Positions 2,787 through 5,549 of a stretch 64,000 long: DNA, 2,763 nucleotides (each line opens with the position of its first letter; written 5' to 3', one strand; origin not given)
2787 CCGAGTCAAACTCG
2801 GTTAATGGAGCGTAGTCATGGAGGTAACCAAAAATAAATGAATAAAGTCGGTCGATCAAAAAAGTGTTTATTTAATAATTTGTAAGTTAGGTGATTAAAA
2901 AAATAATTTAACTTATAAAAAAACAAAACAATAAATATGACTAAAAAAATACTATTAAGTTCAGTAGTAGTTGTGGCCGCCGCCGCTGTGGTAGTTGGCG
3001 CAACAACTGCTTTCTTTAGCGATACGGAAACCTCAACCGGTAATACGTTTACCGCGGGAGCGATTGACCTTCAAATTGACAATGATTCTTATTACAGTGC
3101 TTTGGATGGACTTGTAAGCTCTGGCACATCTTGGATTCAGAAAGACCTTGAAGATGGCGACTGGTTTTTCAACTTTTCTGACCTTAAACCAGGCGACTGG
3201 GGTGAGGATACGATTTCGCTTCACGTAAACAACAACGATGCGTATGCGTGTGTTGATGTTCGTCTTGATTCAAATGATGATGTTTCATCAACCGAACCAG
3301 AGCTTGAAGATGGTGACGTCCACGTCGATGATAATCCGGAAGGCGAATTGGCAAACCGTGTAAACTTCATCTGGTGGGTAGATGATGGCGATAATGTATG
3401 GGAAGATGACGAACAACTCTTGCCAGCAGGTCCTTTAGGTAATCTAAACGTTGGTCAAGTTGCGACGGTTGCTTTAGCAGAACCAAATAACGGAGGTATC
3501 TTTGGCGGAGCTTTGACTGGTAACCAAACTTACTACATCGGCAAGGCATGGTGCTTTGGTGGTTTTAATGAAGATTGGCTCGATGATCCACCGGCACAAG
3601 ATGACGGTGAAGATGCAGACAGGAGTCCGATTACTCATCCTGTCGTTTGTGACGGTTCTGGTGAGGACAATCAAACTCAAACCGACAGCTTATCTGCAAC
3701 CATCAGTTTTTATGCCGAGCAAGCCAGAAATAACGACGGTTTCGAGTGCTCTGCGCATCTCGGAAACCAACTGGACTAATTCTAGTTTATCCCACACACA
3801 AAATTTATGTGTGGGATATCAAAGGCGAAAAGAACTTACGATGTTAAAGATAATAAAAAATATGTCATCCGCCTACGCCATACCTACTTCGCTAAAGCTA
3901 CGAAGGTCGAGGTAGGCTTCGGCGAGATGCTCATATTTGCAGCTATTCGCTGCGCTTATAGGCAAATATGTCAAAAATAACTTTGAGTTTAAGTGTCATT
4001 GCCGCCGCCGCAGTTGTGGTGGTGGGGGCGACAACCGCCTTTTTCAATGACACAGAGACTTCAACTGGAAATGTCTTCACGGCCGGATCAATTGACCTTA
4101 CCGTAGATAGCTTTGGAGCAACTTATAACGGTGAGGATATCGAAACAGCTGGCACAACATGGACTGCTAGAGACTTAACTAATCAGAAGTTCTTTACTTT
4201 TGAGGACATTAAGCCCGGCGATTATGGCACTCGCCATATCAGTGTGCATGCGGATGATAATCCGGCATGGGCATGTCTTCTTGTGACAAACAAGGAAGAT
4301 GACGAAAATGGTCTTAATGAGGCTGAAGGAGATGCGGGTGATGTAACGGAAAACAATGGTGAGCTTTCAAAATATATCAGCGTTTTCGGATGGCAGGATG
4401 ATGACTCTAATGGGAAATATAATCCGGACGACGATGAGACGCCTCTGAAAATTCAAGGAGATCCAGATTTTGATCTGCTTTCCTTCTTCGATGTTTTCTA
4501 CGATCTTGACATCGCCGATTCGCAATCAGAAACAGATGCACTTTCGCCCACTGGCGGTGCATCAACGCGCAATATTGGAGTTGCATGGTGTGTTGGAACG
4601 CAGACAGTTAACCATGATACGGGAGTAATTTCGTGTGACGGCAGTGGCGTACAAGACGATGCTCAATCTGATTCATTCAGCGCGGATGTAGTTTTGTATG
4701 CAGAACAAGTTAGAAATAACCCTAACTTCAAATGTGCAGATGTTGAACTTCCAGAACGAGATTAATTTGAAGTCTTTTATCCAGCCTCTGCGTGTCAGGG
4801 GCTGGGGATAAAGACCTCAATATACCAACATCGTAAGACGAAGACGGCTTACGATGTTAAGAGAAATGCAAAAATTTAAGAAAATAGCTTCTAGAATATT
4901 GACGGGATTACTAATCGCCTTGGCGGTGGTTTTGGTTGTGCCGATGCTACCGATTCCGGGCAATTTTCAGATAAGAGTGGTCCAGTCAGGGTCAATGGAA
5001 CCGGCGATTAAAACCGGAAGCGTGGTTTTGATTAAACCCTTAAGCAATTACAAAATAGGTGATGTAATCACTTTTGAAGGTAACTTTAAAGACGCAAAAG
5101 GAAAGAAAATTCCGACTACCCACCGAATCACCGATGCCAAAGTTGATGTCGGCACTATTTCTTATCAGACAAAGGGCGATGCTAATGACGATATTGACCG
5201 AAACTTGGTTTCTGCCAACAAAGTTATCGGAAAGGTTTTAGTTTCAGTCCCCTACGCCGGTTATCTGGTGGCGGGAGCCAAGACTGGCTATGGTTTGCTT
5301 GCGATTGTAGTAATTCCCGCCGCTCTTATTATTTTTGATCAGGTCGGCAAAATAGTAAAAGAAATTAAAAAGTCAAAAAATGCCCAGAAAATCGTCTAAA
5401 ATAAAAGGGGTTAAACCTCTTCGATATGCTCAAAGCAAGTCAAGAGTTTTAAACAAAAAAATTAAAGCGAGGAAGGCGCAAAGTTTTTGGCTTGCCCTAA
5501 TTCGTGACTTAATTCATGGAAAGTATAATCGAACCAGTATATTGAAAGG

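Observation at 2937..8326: SipW-type signal peptidase with a TasA/camelysin-like substrate set in a CPR-like genome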

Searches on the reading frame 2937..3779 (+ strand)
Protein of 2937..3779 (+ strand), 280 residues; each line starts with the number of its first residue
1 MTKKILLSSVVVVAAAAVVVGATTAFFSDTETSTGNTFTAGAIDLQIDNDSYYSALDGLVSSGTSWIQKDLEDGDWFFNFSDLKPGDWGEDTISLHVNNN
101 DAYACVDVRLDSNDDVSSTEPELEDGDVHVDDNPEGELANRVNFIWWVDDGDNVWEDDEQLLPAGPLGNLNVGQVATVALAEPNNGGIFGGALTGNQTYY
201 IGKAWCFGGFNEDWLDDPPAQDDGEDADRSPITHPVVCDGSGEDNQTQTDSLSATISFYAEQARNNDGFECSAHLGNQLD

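Call 3: search_protein_families(library=pfam, proteins=[window:2937-3779:+], max_evalue=0.1)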
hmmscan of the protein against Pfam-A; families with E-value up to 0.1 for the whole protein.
window:2937-3779:+ (280 aa): 2 families
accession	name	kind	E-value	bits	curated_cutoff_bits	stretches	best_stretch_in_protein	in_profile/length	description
PF12389.13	Peptidase_M73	-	5.4e-08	33.3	22.5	1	3-50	4-50/196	Camelysin metallo-endopeptidase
PF24653.1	Phage_OMP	-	0.049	14.3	27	0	11-78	7-78/122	Cyanophage outer membrane protein like beta barrel domain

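Call 4: search_protein_families(library=ncbifam, proteins=[window:2937-3779:+], max_evalue=0.1)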
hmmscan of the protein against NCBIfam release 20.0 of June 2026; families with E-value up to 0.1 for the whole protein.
window:2937-3779:+ (280 aa): 2 families
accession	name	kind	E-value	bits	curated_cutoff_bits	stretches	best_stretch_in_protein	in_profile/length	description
TIGR04088.1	cognate_SipW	domain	4.2e-07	29.9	19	1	11-42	3-33/34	SipW-dependent-type signal peptide-containing protein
NF046066.1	BioflmMtrxTasA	equivalog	0.033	13.6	450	1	1-57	3-58/264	biofilm matrix protein TasA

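Call 8: search_solved_structures(query=window:2937-3779:+, max_evalue=10, show_alignments=2)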
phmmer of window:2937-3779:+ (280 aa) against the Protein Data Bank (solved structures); distinct sequences matched with E-value up to 10: 0.

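Call 10: find_homologous_proteins(query=window:2937-3779:+)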
Query window:2937-3779:+ (280 aa): 2470 proteins with E <= 0.001 among 8000 candidates; the best 120 are listed.
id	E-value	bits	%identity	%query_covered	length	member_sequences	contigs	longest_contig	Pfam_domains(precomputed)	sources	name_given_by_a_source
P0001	4.1e-186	635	100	100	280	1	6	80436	PF12389.14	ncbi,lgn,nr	ncbi:MAG: hypothetical protein HYW77_00580 [Parcubacteria group bacterium]|nr:hypothetical protein [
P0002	5.9e-134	464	75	98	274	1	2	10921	PF12389.14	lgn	-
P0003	3.8e-123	429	75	95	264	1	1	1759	PF12389.14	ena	-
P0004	2.4e-120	419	72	89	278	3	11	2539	PF12389.14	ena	-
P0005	6.3e-118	412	70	98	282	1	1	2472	PF12389.14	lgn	-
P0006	1.7e-116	407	73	92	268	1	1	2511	PF12389.14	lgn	-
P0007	2.6e-111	390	66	98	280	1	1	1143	-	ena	-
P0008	4.9e-106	372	66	98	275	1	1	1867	-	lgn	-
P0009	2.5e-102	360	65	98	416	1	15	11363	PF12389.14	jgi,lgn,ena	-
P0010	3.9e-102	360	66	95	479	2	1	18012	-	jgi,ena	-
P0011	4.8e-100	353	66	95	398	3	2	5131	PF12389.14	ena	-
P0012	4.5e-99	350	63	98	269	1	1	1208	PF12389.14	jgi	-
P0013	4.1e-97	343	66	95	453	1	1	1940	-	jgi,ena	-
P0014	5.3e-95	336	60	98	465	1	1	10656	PF00092.35,PF13519.13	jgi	jgi:predicted ribosomally synthesized peptide with SipW-like signal peptide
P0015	1.6e-93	331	60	96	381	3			PF12389.14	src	-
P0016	4.0e-92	327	61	97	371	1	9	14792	PF12389.14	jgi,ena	-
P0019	2.8e-90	321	60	97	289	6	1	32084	PF12389.14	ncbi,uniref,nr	ncbi:MAG: hypothetical protein A3C07_02600 [Candidatus Sungbacteria bacterium RIFCSPHIGHO2_02_FULL_4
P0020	1.3e-89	319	59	96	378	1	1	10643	PF12389.14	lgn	-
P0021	5.9e-88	313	58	96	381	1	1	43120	PF12389.14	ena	-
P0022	3.3e-87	311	59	97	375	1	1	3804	PF12389.14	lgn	-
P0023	4.7e-87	310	58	97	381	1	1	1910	PF12389.14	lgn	-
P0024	9.1e-87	309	59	96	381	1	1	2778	PF12389.14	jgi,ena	-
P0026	2.4e-86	308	59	97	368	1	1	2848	PF12389.14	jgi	-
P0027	3.8e-86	307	62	95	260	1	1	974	PF12389.14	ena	-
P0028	1.3e-85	305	59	97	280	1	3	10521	PF12389.14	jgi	jgi:predicted ribosomally synthesized peptide with SipW-like signal peptide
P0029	1.6e-85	305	60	96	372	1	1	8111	PF12389.14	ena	-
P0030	2.3e-85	305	56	97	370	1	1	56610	PF12389.14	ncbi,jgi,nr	ncbi:MAG: hypothetical protein GXP44_02395 [bacterium]|nr:hypothetical protein [bacterium]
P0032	2.0e-84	302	59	96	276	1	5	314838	PF12389.14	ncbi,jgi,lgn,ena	-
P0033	3.8e-84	301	57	99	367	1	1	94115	PF12389.14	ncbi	ncbi:MAG: TasA family protein [Candidatus Vogelbacteria bacterium]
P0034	6.5e-84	300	57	96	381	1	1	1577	PF12389.14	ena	-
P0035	9.1e-84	299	57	96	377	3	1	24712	PF12389.14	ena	-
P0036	1.2e-83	299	59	96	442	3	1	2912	PF12389.14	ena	-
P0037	1.5e-83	299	60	97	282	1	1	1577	PF12389.14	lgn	-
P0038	5.1e-83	297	56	97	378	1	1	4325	PF12389.14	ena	-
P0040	7.7e-83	296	58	97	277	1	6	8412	PF12389.14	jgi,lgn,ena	-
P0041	2.2e-82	295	55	96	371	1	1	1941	PF12389.14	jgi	-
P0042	8.1e-82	293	56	97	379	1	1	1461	PF12389.14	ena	-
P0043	9.4e-82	293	57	94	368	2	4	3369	PF12389.14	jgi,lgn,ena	-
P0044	1.1e-81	293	56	97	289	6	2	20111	PF12389.14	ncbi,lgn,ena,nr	ncbi:MAG: TasA family protein [bacterium]|nr:TasA family protein [bacterium]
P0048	2.8e-81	291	55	98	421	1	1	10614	PF12389.14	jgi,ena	-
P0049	7.6e-81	290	57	95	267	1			PF12389.14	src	-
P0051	1.5e-80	289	57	98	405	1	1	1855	PF12389.14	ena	-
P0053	3.1e-80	288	57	96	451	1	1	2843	PF12389.14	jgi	-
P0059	2.8e-79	285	57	91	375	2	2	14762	PF12389.14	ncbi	-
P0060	3.3e-79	284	56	96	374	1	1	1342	PF12389.14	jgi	-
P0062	2.0e-78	282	55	97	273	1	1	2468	PF12389.14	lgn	-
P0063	3.1e-78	281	56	96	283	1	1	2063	PF12389.14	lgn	-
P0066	4.8e-78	281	55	98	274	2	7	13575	PF12389.14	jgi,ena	-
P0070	1.6e-77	279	55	96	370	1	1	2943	PF12389.14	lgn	-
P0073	2.2e-77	278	56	98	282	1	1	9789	PF12389.14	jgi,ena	-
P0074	2.3e-77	278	55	96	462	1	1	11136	PF12389.14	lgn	-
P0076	6.0e-77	277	52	97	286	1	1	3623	PF12389.14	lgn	-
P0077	6.8e-77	277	53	97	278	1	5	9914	PF12389.14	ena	-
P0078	8.7e-77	276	53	96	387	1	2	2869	PF12389.14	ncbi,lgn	-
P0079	9.7e-77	276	56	98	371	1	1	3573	PF12389.14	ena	-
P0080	1.9e-76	275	54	98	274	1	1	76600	PF12389.14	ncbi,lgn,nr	ncbi:hypothetical protein HY972_02645 [Candidatus Kaiserbacteria bacterium]|nr:hypothetical protein 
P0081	2.8e-76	275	55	97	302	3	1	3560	PF12389.14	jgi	-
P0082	2.8e-76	275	57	96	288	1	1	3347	PF12389.14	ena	-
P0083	3.2e-76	275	53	97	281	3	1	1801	PF12389.14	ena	-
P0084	6.9e-76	274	54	90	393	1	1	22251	PF12389.14,PF19403.6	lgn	-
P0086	1.4e-75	273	53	98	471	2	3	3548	PF12389.14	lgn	-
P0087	2.0e-75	272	55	90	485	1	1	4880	PF00092.35,PF12389.14,PF13519.13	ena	-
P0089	2.3e-75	272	56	96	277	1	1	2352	PF12389.14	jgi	jgi:predicted ribosomally synthesized peptide with SipW-like signal peptide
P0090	2.5e-75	272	51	99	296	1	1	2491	PF12389.14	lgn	-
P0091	2.7e-75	272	55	96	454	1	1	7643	PF12389.14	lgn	-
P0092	3.1e-75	271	52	95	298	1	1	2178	PF12389.14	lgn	-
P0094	3.5e-75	271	51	97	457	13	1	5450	PF12389.14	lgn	-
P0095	5.5e-75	271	53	98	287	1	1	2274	PF12389.14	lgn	-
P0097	6.9e-75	270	53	98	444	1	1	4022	PF12389.14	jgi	-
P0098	8.0e-75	270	52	98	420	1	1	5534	PF12389.14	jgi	-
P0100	1.3e-74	269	55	97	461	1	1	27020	PF12389.14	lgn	-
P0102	2.1e-74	269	53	98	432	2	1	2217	PF12389.14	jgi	-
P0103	2.1e-74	269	54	96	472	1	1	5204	PF12389.14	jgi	-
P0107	3.3e-74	268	55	98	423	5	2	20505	PF12389.14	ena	-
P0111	8.0e-74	267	54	96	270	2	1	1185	PF12389.14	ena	-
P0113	9.3e-74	267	53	96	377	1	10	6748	PF12389.14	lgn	-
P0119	1.9e-73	266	52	98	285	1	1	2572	PF12389.14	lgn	-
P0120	1.9e-73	266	53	93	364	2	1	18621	PF12389.14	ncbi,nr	ncbi:CalY family protein [Candidatus Parcubacteria bacterium]|nr:CalY family protein [Candidatus Par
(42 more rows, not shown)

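Call 17: search_solved_structures(query=A1, max_evalue=10, show_alignments=3)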
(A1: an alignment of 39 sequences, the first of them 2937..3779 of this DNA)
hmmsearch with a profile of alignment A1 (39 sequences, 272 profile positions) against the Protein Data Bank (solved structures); distinct sequences matched with E-value up to 10: 0.

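Call 18: find_related_loci(query=A1, collection=genome_contigs, flank=8000)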
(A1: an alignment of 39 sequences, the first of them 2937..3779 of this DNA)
Query A1 (280 aa) in genome_contigs; peptide patterns used: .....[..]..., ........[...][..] (x = any residue, [..] = any of these).
511 stretches matched a pattern; 483 encode a relative of the query (tblastn E <= 1e-3); the best 80 are kept; 78 distinct loci.
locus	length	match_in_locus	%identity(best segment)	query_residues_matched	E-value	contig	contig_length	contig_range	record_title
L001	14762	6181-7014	56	1-271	5e-89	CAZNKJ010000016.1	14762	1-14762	MAG TPA_asm: uncultured Candidatus Saccharibacteria bacterium isolate SRP128015_co3_155 genome assembly, contig: NODE_44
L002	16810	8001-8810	57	1-278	9e-89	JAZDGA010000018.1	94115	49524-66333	MAG: Candidatus Vogelbacteria bacterium isolate MEGAHIT-group-0.230 k141_13223539, whole genome shotgun sequence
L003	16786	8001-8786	58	1-271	8e-88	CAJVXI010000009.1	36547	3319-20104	TPA_asm: uncultured bacterium isolate DRR093005_bin.15_MetaBAT_v2.12.1_MAG genome assembly, contig: NODE_555_length_3654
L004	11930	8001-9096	56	1-274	1e-85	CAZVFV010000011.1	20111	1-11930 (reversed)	MAG TPA_asm: uncultured Candidatus Saccharibacteria bacterium isolate SRP128246_co1_407 genome assembly, contig: NODE_55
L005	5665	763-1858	56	1-274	1e-85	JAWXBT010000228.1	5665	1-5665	MAG: bacterium isolate MP7G1.125 k99_1421039, whole genome shotgun sequence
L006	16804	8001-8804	56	1-273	6e-83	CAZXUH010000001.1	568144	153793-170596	MAG TPA_asm: uncultured Candidatus Saccharibacteria bacterium isolate SRP292972_co3_33 genome assembly, contig: NODE_13_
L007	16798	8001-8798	54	1-271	9e-82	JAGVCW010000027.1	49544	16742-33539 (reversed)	MAG: Candidatus Paceibacterota bacterium isolate WC_11 c_000000128608, whole genome shotgun sequence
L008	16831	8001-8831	53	1-276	2e-80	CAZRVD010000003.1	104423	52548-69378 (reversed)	MAG TPA_asm: uncultured Candidatus Saccharibacteria bacterium isolate SRP178908_co1_5 genome assembly, contig: NODE_76_l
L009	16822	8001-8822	52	3-271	2e-79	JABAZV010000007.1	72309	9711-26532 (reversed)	MAG: Patescibacteria group bacterium isolate HE327_NSB044 NODE_466_length_72309_cov_5.060481, whole genome shotgun seque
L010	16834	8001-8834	54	1-272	2e-79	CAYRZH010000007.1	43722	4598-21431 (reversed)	MAG TPA_asm: uncultured Candidatus Saccharibacteria bacterium isolate binchicken_co16_374 genome assembly, contig: NODE_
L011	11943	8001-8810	54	1-271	1e-77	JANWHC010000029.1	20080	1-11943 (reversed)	MAG: Candidatus Paceibacterota bacterium isolate CRAIB_MAG5 c_000000077486, whole genome shotgun sequence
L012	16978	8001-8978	54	1-274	3e-77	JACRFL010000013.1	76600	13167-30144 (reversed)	MAG: Candidatus Kaiserbacteria bacterium isolate NC_groundwater_1724_Pr3_B-0.1um_57_17 SR-2_scaffold_141_3155596, whole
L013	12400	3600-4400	53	1-271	3e-77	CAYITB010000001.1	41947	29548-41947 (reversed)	MAG TPA_asm: uncultured Candidatus Saccharibacteria bacterium isolate ERP119705_co3_790 genome assembly, contig: NODE_86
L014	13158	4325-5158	53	1-272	5e-77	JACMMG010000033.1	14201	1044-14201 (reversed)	MAG: Candidatus Parcubacteria bacterium isolate ES-bin-7 ES-bin-7-contig-k141_5570885, whole genome shotgun sequence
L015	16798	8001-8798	51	3-271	5e-77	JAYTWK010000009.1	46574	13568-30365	MAG: bacterium isolate GFS_5796 GFS_5796_8, whole genome shotgun sequence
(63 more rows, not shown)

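Call 22: predict_structure(alignment_id=A1)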
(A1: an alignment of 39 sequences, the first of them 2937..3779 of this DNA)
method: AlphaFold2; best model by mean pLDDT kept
length: 280 residues; sequences in the alignment: 39
mean_pLDDT: 78.3   pTM: 0.73
mean pLDDT of the five models: 78.3, 78.1, 77.2, 74.1, 74.0
residues with pLDDT >= 90: 94; 70-90: 110; 50-70: 53; < 50: 23
segments of 3 or more residues with pLDDT < 50: 21-40
pLDDT, mean of each block of 10 residues (from residue 1): 62 57 35 34 74 81 78 72 88 90 92 74 58 72 92 90 85 91 93 95 93 89 76 89 76 87 93 75
secondary structure, 60 per line:
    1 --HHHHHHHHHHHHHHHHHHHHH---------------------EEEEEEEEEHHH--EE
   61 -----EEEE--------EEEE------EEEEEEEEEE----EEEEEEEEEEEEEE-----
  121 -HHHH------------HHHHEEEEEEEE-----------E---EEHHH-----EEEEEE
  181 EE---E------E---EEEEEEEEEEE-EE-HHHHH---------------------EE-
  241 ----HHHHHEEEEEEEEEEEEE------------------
elements in order: H3-23 E45-53 E66-69 E78-81 E88-97 E102-115 H122-125 H138-141 E142-149 E175-182 E197-207 H212-216 H245-249 E250-262

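Call 25: fold_search(model_id=the predicted structure, library=pdb)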
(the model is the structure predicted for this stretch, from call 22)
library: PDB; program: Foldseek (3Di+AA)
matches with E <= 10: 932; with E <= 0.001: 1
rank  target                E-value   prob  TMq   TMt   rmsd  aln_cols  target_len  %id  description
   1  8aur_A                1.6e-04  1.00  0.39  0.46  12.3       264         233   16  Cryo-EM structure of a TasA fibre (released 2022-11-30)
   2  8okh_A                2.1e-03  0.80  0.23  0.33   9.1       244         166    6  Crystal structure of Bdellovibrio bacteriovorus Bd1399 (released 2023-10-25)
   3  8okh_B                3.1e-03  0.47  0.18  0.25   9.1       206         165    6  Crystal structure of Bdellovibrio bacteriovorus Bd1399 (released 2023-10-25)
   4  8k2g_A                1.2e-02  0.57  0.22  0.14  11.8       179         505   11  Crystal structure of Group 1 Oligosaccharide-releasing beta-N-acetylgalactosaminidase NgaCa from Cohnella abietis, apo (released 2024-04-24)
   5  7o4i_C                1.3e-02  0.08  0.11  0.11  25.4       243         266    8  Yeast RNA polymerase II transcription pre-initiation complex with initial transcription bubble (released 2021-06-16)
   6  5a3l_A                2.3e-02  0.30  0.21  0.25   9.4       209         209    9  Structure of Cea1A in complex with N-Acetylglucosamine (released 2016-06-29)
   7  2xon_L                2.5e-02  0.84  0.24  0.40   5.8       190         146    6  Structure of TmCBM61 in complex with beta-1,4-galactotriose at 1.4 A resolution (released 2010-09-08)
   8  7fe0_A                2.9e-02  0.60  0.20  0.28   8.5       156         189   10  AvmM Catalyzes Macrocyclization in Alchivemycin A Biosynthesis (released 2021-09-01)
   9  2xom_A                3.3e-02  0.93  0.27  0.45   5.2       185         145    7  Atomic resolution structure of TmCBM61 in complex with beta-1,4- galactotriose (released 2010-09-08)
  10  1ipj_C                3.5e-02  0.08  0.11  0.09  15.2       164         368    9  CRYSTAL STRUCTURES OF RECOMBINANT AND NATIVE SOYBEAN BETA-CONGLYCININ BETA HOMOTRIMERS COMPLEXES WITH N-ACETYL-D-GLUCO (released 2002-05-16)
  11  5a3l_C                3.7e-02  0.15  0.16  0.20  13.3       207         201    7  Structure of Cea1A in complex with N-Acetylglucosamine (released 2016-06-29)
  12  5e1r_E                4.3e-02  0.08  0.10  0.08  17.0       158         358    9  Crystal structure of pecan (carya illinoinensis) vicilin, a new food allergen (released 2016-08-10)
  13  3cqz_C                4.9e-02  0.05  0.10  0.11  24.3       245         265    9  Crystal structure of 10 subunit RNA polymerase II in complex with the inhibitor alpha-amanitin (released 2008-07-22)
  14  8k2j                  5.1e-02  0.33  0.19  0.12  11.4       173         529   12  Crystal structure of Group 3 Oligosaccharide/Monosaccharide-releasing beta-N-acetylgalactosaminidase NgaDssm, apo form (released 2024-04-24)
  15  8k2m                  5.1e-02  0.25  0.20  0.12  15.2       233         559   12  Crystal structure of Group 4 Monosaccharide-releasing beta-N-acetylgalactosaminidase NgaP2 from Paenibacillus sp. TS12 i (released 2024-04-24)
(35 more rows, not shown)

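Call 40: search_protein_families(library=pfam, proteins=[window:3012-3779:+], max_evalue=10)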
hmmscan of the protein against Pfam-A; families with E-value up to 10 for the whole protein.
window:3012-3779:+ (255 aa): 1 family
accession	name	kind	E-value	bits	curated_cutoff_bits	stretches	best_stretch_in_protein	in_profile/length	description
PF12389.13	Peptidase_M73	-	0.00013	22.3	22.5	2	1-25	27-50/196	Camelysin metallo-endopeptidase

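Call 43: find_encoding_contigs(protein=P0002, flank=6000, max_places=3)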
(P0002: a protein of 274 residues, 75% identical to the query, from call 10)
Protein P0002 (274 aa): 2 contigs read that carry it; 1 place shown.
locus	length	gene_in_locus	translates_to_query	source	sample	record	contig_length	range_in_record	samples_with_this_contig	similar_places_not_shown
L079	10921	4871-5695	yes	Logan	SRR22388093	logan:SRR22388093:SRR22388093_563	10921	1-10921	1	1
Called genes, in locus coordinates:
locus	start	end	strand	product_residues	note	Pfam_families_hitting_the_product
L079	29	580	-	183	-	PF01569:PAP2, PF14378:PAP2_3 (weak)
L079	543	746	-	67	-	-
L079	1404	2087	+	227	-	PF02163:Peptidase_M50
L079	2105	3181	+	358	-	-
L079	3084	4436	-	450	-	PF00535:Glycos_transf_2, PF13641:Glyco_tranf_2_3, PF13632:Glyco_trans_2_3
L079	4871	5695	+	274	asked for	PF12389:Peptidase_M73 (faint)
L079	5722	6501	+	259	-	PF12389:Peptidase_M73 (faint)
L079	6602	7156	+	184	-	-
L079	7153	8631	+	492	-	PF00932:LTD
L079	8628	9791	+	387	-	PF16656:Pur_ac_phosph_N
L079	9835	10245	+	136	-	PF00164:Ribosom_S12_S23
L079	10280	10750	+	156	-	PF00177:Ribosomal_S7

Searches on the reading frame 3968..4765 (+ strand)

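Call 3: search_protein_families(library=pfam, proteins=[window:3968-4765:+], max_evalue=0.1)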
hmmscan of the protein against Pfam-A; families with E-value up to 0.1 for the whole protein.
window:3968-4765:+ (265 aa): 1 family
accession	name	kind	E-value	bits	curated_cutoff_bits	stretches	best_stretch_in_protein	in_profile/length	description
PF12389.13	Peptidase_M73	-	1.2e-05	25.7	22.5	1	6-48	6-49/196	Camelysin metallo-endopeptidase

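Call 4: search_protein_families(library=ncbifam, proteins=[window:3968-4765:+], max_evalue=0.1)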
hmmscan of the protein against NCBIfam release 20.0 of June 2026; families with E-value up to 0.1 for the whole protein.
window:3968-4765:+ (265 aa): 2 families
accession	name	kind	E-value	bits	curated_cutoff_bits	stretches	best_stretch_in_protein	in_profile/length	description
TIGR04088.1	cognate_SipW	domain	3.8e-07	30.1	19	1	10-42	3-34/34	SipW-dependent-type signal peptide-containing protein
NF051431.1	Rv0361_Cterm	subfamily_domain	0.0023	18.1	37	1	7-76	6-73/140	Rv0361 family membrane protein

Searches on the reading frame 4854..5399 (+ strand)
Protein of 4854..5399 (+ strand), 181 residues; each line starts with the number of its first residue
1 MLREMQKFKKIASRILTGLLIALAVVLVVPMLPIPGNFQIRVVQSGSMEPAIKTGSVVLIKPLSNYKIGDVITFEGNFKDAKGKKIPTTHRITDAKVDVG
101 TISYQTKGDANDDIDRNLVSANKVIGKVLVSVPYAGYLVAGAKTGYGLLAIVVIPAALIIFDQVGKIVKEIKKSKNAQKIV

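Call 3: search_protein_families(library=pfam, proteins=[window:4854-5399:+], max_evalue=0.1)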
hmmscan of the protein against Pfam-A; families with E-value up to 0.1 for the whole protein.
window:4854-5399:+ (181 aa): 2 families
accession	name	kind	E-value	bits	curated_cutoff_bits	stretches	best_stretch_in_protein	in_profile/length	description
PF10502.14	Peptidase_S26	-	0.0025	18.2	22.9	1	21-77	8-66/168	Signal peptidase, peptidase S26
PF00717.28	Peptidase_S24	-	0.0035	17.5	23.3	1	40-75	37-72/116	Peptidase S24-like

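Call 4: search_protein_families(library=ncbifam, proteins=[window:4854-5399:+], max_evalue=0.1)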
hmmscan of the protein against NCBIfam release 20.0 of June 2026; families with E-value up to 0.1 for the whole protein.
window:4854-5399:+ (181 aa): 4 families
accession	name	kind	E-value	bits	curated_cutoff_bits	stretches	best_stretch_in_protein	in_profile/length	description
NF046067.1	SigPepSipWBacil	equivalog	2.2e-30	105.7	190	1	9-179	5-177/189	signal peptidase I SipW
TIGR02228.1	sigpep_I_arch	equivalog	5.8e-28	97.7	51.85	1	13-164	5-155/158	signal peptidase I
TIGR02227.1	sigpep_I_bact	equivalog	2.3e-05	24.3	47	1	23-77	5-63/162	signal peptidase I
NF008435.0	PRK11275.1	equivalog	0.016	14.3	502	1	122-161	144-183/319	phosphate ABC transporter permease PstC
